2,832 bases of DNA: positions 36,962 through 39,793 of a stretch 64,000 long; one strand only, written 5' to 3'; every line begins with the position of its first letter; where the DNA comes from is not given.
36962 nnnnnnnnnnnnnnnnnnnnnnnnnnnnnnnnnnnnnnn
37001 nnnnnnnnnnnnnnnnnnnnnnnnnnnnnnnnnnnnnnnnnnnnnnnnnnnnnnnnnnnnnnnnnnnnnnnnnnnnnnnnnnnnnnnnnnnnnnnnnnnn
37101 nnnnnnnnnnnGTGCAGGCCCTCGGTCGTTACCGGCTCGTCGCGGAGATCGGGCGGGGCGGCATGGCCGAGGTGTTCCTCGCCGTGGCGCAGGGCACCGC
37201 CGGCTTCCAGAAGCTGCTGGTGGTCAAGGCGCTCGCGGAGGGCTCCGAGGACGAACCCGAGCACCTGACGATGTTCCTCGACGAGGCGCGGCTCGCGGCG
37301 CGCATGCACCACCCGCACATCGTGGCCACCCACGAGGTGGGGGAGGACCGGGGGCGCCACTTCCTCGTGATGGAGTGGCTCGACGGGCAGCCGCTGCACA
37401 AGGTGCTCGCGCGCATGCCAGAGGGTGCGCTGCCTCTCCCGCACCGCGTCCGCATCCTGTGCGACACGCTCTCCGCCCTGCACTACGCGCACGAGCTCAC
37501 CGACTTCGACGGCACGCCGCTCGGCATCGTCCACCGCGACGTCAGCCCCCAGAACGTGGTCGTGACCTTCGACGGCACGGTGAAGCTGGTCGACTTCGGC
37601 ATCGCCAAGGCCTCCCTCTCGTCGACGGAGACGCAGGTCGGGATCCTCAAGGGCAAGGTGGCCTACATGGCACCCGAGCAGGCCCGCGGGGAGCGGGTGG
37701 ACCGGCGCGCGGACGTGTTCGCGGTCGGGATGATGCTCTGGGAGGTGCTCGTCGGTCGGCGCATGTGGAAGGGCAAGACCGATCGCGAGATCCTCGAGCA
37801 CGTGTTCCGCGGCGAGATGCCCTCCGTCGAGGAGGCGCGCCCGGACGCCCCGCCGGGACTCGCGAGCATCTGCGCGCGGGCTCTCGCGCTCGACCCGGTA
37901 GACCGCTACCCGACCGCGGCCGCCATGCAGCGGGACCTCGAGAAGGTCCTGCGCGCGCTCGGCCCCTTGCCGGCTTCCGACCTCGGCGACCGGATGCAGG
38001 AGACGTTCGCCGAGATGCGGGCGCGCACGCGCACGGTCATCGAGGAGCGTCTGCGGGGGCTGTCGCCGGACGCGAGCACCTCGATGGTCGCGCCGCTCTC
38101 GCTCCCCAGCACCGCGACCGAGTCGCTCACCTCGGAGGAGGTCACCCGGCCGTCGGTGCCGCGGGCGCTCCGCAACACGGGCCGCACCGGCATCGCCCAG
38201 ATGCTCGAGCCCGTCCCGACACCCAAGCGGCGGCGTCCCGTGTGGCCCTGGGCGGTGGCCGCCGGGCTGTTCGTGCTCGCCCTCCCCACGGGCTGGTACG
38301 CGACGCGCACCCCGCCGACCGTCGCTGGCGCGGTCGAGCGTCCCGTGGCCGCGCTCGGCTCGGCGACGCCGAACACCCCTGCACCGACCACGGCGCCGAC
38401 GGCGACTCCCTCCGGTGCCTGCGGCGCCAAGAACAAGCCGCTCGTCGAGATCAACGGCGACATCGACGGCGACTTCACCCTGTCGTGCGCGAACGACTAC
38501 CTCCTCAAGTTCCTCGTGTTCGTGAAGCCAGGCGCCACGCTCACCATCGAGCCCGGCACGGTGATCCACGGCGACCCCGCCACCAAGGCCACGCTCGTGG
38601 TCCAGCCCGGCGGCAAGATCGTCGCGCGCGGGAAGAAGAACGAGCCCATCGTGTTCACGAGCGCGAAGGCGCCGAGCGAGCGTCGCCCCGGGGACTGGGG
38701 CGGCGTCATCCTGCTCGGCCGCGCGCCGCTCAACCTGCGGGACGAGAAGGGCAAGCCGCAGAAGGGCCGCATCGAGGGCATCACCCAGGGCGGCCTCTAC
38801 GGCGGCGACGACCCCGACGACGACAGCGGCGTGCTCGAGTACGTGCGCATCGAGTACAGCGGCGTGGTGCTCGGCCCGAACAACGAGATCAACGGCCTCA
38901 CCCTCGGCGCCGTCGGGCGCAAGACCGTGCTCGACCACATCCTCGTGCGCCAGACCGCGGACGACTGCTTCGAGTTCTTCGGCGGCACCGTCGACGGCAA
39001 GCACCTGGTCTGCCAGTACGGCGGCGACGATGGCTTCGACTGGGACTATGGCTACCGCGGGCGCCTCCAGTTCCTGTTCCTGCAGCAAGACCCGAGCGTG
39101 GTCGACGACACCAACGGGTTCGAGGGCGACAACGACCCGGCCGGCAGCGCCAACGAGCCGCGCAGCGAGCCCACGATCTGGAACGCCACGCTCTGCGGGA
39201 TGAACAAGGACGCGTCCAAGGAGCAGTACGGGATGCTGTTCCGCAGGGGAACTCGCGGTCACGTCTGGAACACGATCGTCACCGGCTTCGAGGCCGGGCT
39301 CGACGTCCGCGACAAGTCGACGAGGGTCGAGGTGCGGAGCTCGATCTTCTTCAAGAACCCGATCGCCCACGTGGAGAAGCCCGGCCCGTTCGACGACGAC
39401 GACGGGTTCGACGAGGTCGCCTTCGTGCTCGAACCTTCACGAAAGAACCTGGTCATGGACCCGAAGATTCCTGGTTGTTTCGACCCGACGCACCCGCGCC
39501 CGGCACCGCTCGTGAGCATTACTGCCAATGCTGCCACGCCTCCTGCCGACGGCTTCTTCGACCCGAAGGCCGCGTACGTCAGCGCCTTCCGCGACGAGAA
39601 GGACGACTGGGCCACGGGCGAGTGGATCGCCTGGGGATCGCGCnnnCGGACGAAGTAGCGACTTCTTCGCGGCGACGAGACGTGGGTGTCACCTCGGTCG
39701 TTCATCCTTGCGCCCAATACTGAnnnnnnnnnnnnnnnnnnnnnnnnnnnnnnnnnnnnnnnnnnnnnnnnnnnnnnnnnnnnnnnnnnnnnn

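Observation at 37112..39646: The Ser/Thr kinase ectodomain is paralogous to the lipoprotein that ends the TonB/Oar operon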

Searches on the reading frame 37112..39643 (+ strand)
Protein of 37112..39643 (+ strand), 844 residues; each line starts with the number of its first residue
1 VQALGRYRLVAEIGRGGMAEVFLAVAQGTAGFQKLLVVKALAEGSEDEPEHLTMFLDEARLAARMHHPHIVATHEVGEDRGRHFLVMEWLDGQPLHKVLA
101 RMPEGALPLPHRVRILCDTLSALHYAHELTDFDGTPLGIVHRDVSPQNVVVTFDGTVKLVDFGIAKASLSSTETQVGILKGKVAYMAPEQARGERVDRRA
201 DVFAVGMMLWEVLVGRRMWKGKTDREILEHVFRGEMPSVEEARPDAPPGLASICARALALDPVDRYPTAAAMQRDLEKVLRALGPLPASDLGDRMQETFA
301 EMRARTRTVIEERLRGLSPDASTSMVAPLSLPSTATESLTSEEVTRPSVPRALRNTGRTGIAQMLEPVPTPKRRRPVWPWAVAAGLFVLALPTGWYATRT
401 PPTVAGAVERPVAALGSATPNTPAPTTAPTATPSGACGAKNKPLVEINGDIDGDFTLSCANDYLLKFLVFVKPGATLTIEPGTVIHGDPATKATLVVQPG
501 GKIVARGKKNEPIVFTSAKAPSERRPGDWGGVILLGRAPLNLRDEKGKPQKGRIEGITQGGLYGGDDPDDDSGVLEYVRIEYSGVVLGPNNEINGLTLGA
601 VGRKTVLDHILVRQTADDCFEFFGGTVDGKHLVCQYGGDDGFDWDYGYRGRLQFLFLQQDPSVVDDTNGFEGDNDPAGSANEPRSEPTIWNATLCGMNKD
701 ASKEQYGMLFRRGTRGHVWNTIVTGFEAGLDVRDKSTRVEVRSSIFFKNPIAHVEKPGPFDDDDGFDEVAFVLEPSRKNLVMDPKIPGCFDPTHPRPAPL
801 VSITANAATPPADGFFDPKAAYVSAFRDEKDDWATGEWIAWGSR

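Call 4: search_protein_families(library=pfam, proteins=[window:37112-39643:+], max_evalue=0.1)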
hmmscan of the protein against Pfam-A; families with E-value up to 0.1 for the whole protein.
window:37112-39643:+ (844 aa): 5 families
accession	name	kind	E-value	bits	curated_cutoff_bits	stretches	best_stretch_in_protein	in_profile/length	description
PF00069.31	Pkinase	-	2.4e-37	129.2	31.7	1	7-273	1-259/263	Protein kinase domain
PF07714.23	PK_Tyr_Ser-Thr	-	1.6e-31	110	23.1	1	9-272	3-254/258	Protein tyrosine and serine/threonine kinase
PF01636.29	APH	-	1.7e-05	25.2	23.2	1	51-126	36-110/239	Phosphotransferase enzyme family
PF03109.22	ABC1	-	0.0055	16.3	22.9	1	82-167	142-216/244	ABC1 atypical kinase-like domain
PF17667.7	Pkinase_fungal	-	0.045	12.9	24.1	1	138-194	307-368/387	Fungal protein kinase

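Call 5: search_protein_families(library=ncbifam, proteins=[window:37112-39643:+], max_evalue=0.1)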
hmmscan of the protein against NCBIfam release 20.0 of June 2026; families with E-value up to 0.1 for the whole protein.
window:37112-39643:+ (844 aa): 19 families
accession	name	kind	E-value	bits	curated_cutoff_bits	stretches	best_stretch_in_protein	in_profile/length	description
NF033483.0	PknB_PASTA_kin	equivalog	1.5e-71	242.1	450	1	5-285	7-273/563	Stk1 family PASTA domain-containing Ser/Thr kinase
NF052427.1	StpK7MSMEG_1200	equivalog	3.8e-41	141.3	900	1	3-288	5-277/601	serine/threonine protein kinase StpK7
NF047741.1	antiphage_MADS6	equivalog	2.5e-37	128.7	460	2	138-282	319-463/612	methylation-associated defense system protein kinase MAD6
NF009651.0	PRK13184.1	equivalog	3.7e-29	101.3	839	1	5-281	2-292/932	serine/threonine-protein kinase PknD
TIGR03903.1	TOMM_kin_cyc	equivalog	2e-27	95.5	705.75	1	36-233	6-203/1267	TOMM system kinase/cyclase fusion protein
NF038150.1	lanthi_synth_IV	equivalog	1.9e-18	66.2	650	1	5-324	189-491/851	class IV lanthionine synthetase LanL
NF033442.0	BREX_PglW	equivalog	2.9e-15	55.1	990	1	5-324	512-812/1391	BREX system serine/threonine kinase PglW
NF053615.1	SerThrKinAfsKStmc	equivalog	1.1e-12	47.5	1300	1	137-336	131-317/809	protein serine/threonine kinase AfsK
NF038151.1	lanthi_synth_III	equivalog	1.3e-12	46.9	575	1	66-212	282-422/833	class III lanthionine synthetase LanKC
NF043056.1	T4SS_LegK1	equivalog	1.8e-08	33.4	550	1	79-211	150-282/516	Dot/Icm T4SS effector kinase LegK1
NF011463.0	PRK14879.1-4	equivalog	1.5e-06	27.8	188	1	12-176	22-171/237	Kae1-associated kinase Bud32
TIGR03724.2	arch_bud32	equivalog_domain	3.4e-05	23.4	125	1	58-174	43-140/193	KEOPS complex kinase/ATPase Bud32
NF011464.0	PRK14879.1-7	equivalog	0.0054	16.5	246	1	58-167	56-151/221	Kae1-associated kinase Bud32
NF011462.0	PRK14879.1-3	equivalog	0.0065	16.2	174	0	138-166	102-129/192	Kae1-associated kinase Bud32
TIGR01982.1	UbiB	equivalog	0.023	13.3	487.55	1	61-165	209-303/436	2-polyprenylphenol 6-hydroxylase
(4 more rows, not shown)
